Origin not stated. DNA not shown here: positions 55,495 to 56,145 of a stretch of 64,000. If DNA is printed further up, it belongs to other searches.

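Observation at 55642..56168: Split wHTH + WYL gene pair inserted between nrdA and nrdB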

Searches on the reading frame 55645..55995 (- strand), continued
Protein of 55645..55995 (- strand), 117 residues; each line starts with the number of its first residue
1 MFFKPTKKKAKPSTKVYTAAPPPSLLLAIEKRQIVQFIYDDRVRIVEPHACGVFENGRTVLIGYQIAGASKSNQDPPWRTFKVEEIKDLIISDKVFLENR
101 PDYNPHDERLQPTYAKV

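Call 59: find_related_loci(query=A1, collection=viral_contigs, flank=6000)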
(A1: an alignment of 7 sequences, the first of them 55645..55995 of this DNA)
Query A1 (117 aa) in viral_contigs; peptide patterns used: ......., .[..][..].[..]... (x = any residue, [..] = any of these).
65 stretches matched a pattern; 2 encode a relative of the query (tblastn E <= 1e-3); 2 distinct loci.
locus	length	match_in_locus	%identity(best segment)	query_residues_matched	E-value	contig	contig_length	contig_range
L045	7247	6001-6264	36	28-117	4e-15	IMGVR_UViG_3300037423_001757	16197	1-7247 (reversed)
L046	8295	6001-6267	33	28-117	6e-14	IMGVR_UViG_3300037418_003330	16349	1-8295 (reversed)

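Call 71: search_dna_similar(query=window:55645-55995:-, collection=plasmids, mode=protein, max_evalue=0.001, max_rows=15)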
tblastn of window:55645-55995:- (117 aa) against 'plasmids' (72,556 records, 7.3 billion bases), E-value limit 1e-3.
Records with a match: 11; places in all: 11; records where one place covers at least 80% of the query: 0.
Best place of each record, by identity: <60% 11.
By first word of the organism name: Paraburkholderia 2; Natrinema 1; halophilic 1; Aliarcobacter 1; Deinococcus 1; Caballeronia 1; Rhizobium 1; Rhodococcus 1; Nostoc 1; Chelatococcus 1.
By predicted mobility (MOB-suite, as given by PLSDB): non-mobilizable 7; mobilizable 3; conjugative 1.
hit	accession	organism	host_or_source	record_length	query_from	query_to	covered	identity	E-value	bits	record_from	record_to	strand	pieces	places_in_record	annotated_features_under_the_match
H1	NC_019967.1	Natrinema pellirubrum DSM 15624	-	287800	28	117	77%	42.2%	7e-17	82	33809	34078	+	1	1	none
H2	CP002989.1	halophilic archaeon DL31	-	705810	28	114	74%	41.4%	4e-17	82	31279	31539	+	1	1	hypothetical protein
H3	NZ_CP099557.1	Aliarcobacter cryaerophilus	Chicken meat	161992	28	117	77%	37.8%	2e-16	81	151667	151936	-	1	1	WYL domain-containing protein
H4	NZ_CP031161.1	Deinococcus wulumuqiensis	cell culture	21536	28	110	71%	41.0%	1e-9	61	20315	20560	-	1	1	WYL domain-containing protein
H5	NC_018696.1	Paraburkholderia phenoliruptrix BR3459a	Mimosa flocculosa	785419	25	116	79%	33.7%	1e-6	52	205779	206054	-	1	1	hypothetical protein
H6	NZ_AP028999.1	Paraburkholderia sp. 22B1P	-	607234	25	116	79%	32.6%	4e-7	54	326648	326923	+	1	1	hypothetical protein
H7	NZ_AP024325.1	Caballeronia sp. NK8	-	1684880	28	117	77%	33.3%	3e-7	54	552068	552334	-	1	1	none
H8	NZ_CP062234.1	Rhizobium sp. TH2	Sainfoin,pure bacterial culture,Nodule ...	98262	35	117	71%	31.3%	2e-7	55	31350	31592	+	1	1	WYL domain-containing protein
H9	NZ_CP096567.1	Rhodococcus qingshengii JCM 15477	sandy loam,soil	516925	28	96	59%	34.8%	2e-5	49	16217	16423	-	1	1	none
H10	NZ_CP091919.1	Nostoc sp. UHCC 0870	cell culture,Brackish water, ...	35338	28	96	59%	34.8%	3e-5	49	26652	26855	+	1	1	hypothetical protein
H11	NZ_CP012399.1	Chelatococcus sp. CO-6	whole organism,Shengli Oilfield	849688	35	103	59%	33.3%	3e-4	45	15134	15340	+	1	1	hypothetical protein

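Call 72: search_dna_similar(query=window:55645-55995:-, collection=phages, mode=protein, max_evalue=0.001, max_rows=15)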
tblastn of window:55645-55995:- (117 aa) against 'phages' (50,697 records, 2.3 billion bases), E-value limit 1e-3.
No match.

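Call 73: get_annotated_region(hit=H3, flank=4000)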
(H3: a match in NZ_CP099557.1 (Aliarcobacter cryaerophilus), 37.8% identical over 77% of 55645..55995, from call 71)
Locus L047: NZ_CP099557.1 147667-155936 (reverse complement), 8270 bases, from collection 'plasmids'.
description: Aliarcobacter cryaerophilus strain ICDCAC48 plasmid pCNAC48, complete sequence
organism: Aliarcobacter cryaerophilus (NCBI taxid 28198)
taxonomy: Bacteria; Campylobacterota; Epsilonproteobacteria; Campylobacterales; Arcobacteraceae; Aliarcobacter; Aliarcobacter cryaerophilus
host: -; source: Chicken meat; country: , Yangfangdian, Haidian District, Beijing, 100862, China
typing (MOB-suite, as given by PLSDB): non-mobilizable
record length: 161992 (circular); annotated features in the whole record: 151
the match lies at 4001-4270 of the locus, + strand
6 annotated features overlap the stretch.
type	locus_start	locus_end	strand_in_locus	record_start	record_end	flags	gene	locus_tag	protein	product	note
CDS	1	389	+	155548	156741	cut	-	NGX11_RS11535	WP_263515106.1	exonuclease SbcCD subunit D C-terminal domain-containing protein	-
CDS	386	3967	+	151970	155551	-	-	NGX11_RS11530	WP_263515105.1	AAA family ATPase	GO:0006302 - double-strand break repair [Evidence IEA]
CDS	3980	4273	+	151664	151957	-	-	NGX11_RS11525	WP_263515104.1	WYL domain-containing protein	-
CDS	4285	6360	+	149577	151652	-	-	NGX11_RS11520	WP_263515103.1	hypothetical protein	-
CDS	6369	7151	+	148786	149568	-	-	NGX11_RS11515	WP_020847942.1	DUF6602 domain-containing protein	-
CDS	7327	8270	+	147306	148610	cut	-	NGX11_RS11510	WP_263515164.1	DUF2779 domain-containing protein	-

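Call 74: get_annotated_region(hit=H4, flank=4000)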
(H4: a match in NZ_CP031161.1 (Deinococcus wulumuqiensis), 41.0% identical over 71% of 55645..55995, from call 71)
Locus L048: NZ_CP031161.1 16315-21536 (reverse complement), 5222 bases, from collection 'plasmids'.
description: Deinococcus wulumuqiensis strain NEB 479 plasmid pDrdII, complete sequence
organism: Deinococcus wulumuqiensis (NCBI taxid 980427)
taxonomy: Bacteria; Deinococcota; Deinococci; Deinococcales; Deinococcaceae; Deinococcus; Deinococcus wulumuqiensis
host: -; source: cell culture; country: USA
typing (MOB-suite, as given by PLSDB): non-mobilizable; replicon rep_cluster_2427
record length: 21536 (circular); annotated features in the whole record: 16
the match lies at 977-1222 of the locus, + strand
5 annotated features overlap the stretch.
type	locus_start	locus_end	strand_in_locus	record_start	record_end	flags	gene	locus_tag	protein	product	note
CDS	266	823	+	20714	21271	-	-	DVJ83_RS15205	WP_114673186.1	recombinase family protein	GO:0006310 - DNA recombination [Evidence IEA]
CDS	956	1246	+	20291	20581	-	-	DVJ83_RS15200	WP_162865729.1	WYL domain-containing protein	-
CDS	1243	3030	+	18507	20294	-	-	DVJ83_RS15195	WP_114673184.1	AAA family ATPase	-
CDS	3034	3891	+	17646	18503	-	-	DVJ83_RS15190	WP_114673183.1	hypothetical protein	-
CDS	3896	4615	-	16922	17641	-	-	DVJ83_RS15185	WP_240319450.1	excalibur calcium-binding domain-containing protein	-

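Call 75: get_annotated_region(hit=H8, flank=4000)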
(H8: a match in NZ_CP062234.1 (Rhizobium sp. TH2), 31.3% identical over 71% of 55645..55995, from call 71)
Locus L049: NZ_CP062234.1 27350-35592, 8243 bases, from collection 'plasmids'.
description: Rhizobium sp. TH2 plasmid pTH2c, complete sequence
organism: Rhizobium sp. TH2 (NCBI taxid 2775403)
taxonomy: Bacteria; Pseudomonadota; Alphaproteobacteria; Hyphomicrobiales; Rhizobiaceae; Rhizobium; Rhizobium sp. TH2
host: -; source: Sainfoin,pure bacterial culture,Nodule tissue; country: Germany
typing (MOB-suite, as given by PLSDB): non-mobilizable
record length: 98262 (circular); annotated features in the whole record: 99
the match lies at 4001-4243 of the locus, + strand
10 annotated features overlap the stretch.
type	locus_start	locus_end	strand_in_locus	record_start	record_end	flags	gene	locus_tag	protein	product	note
CDS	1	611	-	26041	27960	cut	-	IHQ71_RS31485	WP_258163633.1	UvrD-helicase domain-containing protein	-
CDS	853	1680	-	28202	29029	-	-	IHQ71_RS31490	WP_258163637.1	hypothetical protein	-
CDS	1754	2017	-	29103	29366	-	-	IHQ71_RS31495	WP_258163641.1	hypothetical protein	-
CDS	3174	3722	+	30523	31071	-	-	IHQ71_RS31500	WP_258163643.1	hypothetical protein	-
CDS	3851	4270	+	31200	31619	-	-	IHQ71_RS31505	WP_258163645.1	WYL domain-containing protein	-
CDS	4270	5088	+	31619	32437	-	-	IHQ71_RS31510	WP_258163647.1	hypothetical protein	-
CDS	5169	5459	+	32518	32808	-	-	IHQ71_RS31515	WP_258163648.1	WYL domain-containing protein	-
CDS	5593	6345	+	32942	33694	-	-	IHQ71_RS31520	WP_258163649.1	hypothetical protein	-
CDS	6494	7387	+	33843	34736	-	-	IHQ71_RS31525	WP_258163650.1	hypothetical protein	-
CDS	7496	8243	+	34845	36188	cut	-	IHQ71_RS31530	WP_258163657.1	DUF5906 domain-containing protein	-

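Call 79: search_protein_families(library=pfam, proteins=[L003:4305-5372:+, L003:5372-5998:+, L035:1561-2202:+, L002:6932-7810:+], max_evalue=0.01)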
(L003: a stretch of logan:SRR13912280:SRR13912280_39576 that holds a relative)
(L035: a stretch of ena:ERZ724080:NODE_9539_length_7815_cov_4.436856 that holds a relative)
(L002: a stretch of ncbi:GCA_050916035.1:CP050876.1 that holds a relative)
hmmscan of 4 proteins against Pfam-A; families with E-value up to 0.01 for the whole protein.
L003:4305-5372:+ (356 aa): 0 families

L003:5372-5998:+ (209 aa): 0 families

L035:1561-2202:+ (214 aa): 0 families

L002:6932-7810:+ (293 aa): 1 family
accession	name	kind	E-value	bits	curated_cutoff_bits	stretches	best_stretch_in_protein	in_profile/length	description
PF16162.10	KwaB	-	0.0062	17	26.3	1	99-222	5-131/186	Kiwa protein KwaB-like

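Call 80: search_protein_families(library=padloc, proteins=[L003:4305-5372:+, L003:5372-5998:+, L035:1004-1561:+, L035:1561-2202:+, L002:6372-6926:+, L002:6932-7810:+, L002:5765-5989:+], max_evalue=0.001)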
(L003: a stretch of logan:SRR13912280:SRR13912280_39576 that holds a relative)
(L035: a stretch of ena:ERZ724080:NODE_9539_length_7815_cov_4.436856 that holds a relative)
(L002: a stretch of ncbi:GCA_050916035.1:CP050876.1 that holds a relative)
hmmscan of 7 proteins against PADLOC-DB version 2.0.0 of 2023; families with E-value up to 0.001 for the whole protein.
L003:4305-5372:+ (356 aa): 7 families
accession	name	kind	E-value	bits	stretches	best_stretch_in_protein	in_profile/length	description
PDLC04673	PDC-M48B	-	2.7e-27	93.9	2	125-343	47-256/296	-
PDLC04675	PDC-M48B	-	1.4e-22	78.3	1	133-327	62-245/291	-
PDLC03854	LmuA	-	1.1e-09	35.9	0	235-303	207-279/345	-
PDLC03805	RTasMBL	-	4.7e-07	27.3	0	119-152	37-70/322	DRT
PDLC04676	PDC-M48B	-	5.9e-05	20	1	118-160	49-90/357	-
PDLC04674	PDC-M48B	-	0.00053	17.4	0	238-295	139-199/270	-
PDLC02158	Avs1a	-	0.00084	16.7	0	101-150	24-71/392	-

L003:5372-5998:+ (209 aa): 1 family
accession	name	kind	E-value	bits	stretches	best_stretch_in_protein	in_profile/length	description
PDLC01605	Csx27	-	1.5e-07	30.1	1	1-171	1-145/206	CAS-VI-B; associated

L035:1004-1561:+ (186 aa): 7 families
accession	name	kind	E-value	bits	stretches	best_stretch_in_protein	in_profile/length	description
PDLC04688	PDC-M50B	-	5e-14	50.8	1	19-113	2-99/162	-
PDLC00431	ThsB1|ThsB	-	1e-12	46.8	1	19-123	2-107/162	TIR-like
PDLC00433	ThsB1|ThsB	-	7.7e-10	37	1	19-113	2-95/164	TIR-like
PDLC00418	ThsB1|ThsB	-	8.2e-08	30.3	1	19-108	4-94/155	TIR-like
PDLC00428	ThsB1|ThsB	-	2.1e-06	26.2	1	20-100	3-98/219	TIR-like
PDLC00429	ThsB1|ThsB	-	0.00072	17.6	1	43-115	31-103/167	TIR-like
PDLC00438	ThsB1|ThsB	-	0.00098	17.1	0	20-97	3-84/206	TIR-like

L035:1561-2202:+ (214 aa): 0 families

L002:6372-6926:+ (185 aa): 6 families
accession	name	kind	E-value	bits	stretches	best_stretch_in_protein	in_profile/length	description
PDLC00221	KwaA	-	5.6e-18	63.5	1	2-184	6-170/173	Unknown function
PDLC00216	KwaA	-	3.5e-11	41.7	1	42-183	24-170/173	Unknown function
PDLC00214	KwaA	-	8e-09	33.7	1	4-168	7-163/181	Unknown function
PDLC00210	KwaA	-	1.9e-06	26.2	1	55-183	38-168/169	Unknown function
PDLC00219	KwaA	-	5e-05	21.3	1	6-178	11-185/194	Unknown function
PDLC00213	KwaA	-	6.6e-05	20.6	1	6-162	9-167/197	Unknown function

L002:6932-7810:+ (293 aa): 5 families
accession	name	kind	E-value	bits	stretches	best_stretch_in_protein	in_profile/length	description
PDLC00234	KwaB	-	1.5e-37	127.6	1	5-289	4-287/289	DUF4868 domain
PDLC00222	KwaB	-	7.3e-33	112.2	1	5-290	3-291/292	DUF4868 domain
PDLC00225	KwaB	-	1.1e-23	82.1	1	5-289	3-290/291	DUF4868 domain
PDLC00229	KwaB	-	2.1e-16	58.3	1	46-289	42-280/282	DUF4868 domain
PDLC00231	KwaB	-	4.8e-08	30.9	1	46-197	62-215/305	DUF4868 domain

L002:5765-5989:+ (75 aa): 2 families
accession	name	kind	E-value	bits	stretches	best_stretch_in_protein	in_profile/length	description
PDLC04941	PDC-S16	-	5.3e-25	86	1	1-75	1-75/75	-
PDLC04942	PDC-S16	-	1.4e-23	81.4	1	1-75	1-75/75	-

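Call 81: search_protein_families(library=ncbifam, proteins=[P0041, P0006], max_evalue=0.001)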
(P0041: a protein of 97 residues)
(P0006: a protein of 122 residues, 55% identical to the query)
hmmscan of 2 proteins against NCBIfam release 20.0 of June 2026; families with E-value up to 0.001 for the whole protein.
P0041 (97 aa): 0 families

P0006 (122 aa): 0 families

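Call 85: find_homologous_proteins(query=A1, max_evalue=1e-10)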
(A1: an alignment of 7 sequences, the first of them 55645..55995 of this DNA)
Query A1 (7 sequences) (117 aa, profile of the alignment): 32 proteins with E <= 1e-10 among 1447 candidates.
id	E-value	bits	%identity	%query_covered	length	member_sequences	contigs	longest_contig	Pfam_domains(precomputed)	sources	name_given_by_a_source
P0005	7.4e-59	215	59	95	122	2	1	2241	PF13280.13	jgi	jgi:predicted DNA-binding transcriptional regulator YafY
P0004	3.8e-58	213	59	92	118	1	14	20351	-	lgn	-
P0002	1.5e-57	211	64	100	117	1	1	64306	-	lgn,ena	-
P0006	2.0e-57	210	55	95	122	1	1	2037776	PF13280.13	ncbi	ncbi:MAG: WYL domain-containing protein [Vampirovibrio sp.]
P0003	5.0e-57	209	62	100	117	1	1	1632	-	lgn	-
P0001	6.1e-57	209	100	100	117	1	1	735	-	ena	-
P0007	2.7e-52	194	55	98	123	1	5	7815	-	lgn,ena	-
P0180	1.1e-48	182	61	88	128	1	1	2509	-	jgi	jgi:predicted DNA-binding transcriptional regulator YafY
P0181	5.7e-43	164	58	87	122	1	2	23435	-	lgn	-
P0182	5.5e-39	151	49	100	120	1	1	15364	-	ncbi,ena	-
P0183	8.6e-38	147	50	100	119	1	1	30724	-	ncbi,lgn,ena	-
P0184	3.6e-28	116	42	100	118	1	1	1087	-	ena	-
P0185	9.1e-25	105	40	81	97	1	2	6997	-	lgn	-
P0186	1.6e-23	101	47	76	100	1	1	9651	-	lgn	-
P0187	5.0e-23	99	39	81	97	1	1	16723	-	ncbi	-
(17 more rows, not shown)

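Call 86: find_encoding_contigs(protein=P0181, flank=6000, max_places=2)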
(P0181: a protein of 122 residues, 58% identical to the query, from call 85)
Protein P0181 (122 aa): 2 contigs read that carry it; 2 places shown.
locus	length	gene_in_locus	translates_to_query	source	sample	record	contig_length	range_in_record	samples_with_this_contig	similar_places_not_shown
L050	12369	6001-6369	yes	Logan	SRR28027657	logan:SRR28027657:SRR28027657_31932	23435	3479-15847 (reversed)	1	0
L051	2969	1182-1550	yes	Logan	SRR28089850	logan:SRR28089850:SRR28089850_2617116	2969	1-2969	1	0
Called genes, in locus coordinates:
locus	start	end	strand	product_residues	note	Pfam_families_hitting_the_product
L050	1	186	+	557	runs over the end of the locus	PF06213:CobT, PF11775:CobT_C, PF00092:VWA (weak)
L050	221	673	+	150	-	-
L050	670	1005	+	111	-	-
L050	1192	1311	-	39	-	-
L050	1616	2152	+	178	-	-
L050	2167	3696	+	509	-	PF12161:HsdM_N, PF02384:N6_Mtase, PF01170:UPF0020 (faint), PF07669:Eco57I (faint)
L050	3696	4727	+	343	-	PF13310:Virulence_RhuM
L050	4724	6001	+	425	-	PF01420:Methylase_S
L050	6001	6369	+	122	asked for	-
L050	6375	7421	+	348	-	PF16263:DUF4917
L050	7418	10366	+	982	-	PF04313:HSDR_N, PF00176:SNF2-rel_dom (faint), PF00270:DEAD (faint), PF04851:ResIII, PF18766:SWI2_SNF2, PF22679:T1R_D3-like, PF11867:T1RH-like_C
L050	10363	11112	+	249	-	PF01863:YgjP-like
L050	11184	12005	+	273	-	PF08401:ArdcN, PF06114:Peptidase_M78 (weak)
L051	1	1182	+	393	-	?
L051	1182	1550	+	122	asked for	-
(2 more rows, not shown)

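Call 87: find_encoding_contigs(protein=P0182, flank=6000, max_places=2)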
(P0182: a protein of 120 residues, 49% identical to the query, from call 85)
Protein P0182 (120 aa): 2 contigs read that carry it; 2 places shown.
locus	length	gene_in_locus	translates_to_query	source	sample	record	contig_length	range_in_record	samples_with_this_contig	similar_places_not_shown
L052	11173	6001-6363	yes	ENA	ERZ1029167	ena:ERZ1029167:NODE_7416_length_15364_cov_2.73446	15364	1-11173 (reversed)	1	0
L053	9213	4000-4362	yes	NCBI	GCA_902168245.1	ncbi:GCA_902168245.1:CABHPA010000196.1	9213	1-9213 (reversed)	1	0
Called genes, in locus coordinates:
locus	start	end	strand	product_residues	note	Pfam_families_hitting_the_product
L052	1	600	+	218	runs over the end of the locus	-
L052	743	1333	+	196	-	-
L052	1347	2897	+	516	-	PF12161:HsdM_N, PF02384:N6_Mtase, PF01170:UPF0020 (faint)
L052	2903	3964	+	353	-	PF13310:Virulence_RhuM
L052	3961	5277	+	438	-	PF01420:Methylase_S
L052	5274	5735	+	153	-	-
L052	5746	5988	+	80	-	-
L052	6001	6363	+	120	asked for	-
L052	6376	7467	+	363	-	PF16263:DUF4917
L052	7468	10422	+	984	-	PF04313:HSDR_N, PF04851:ResIII, PF00270:DEAD (weak), PF18766:SWI2_SNF2, PF22679:T1R_D3-like, PF11867:T1RH-like_C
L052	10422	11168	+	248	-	PF01863:YgjP-like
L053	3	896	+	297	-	?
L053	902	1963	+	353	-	PF13310:Virulence_RhuM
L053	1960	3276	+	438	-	PF01420:Methylase_S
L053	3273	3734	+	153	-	-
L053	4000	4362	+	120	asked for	-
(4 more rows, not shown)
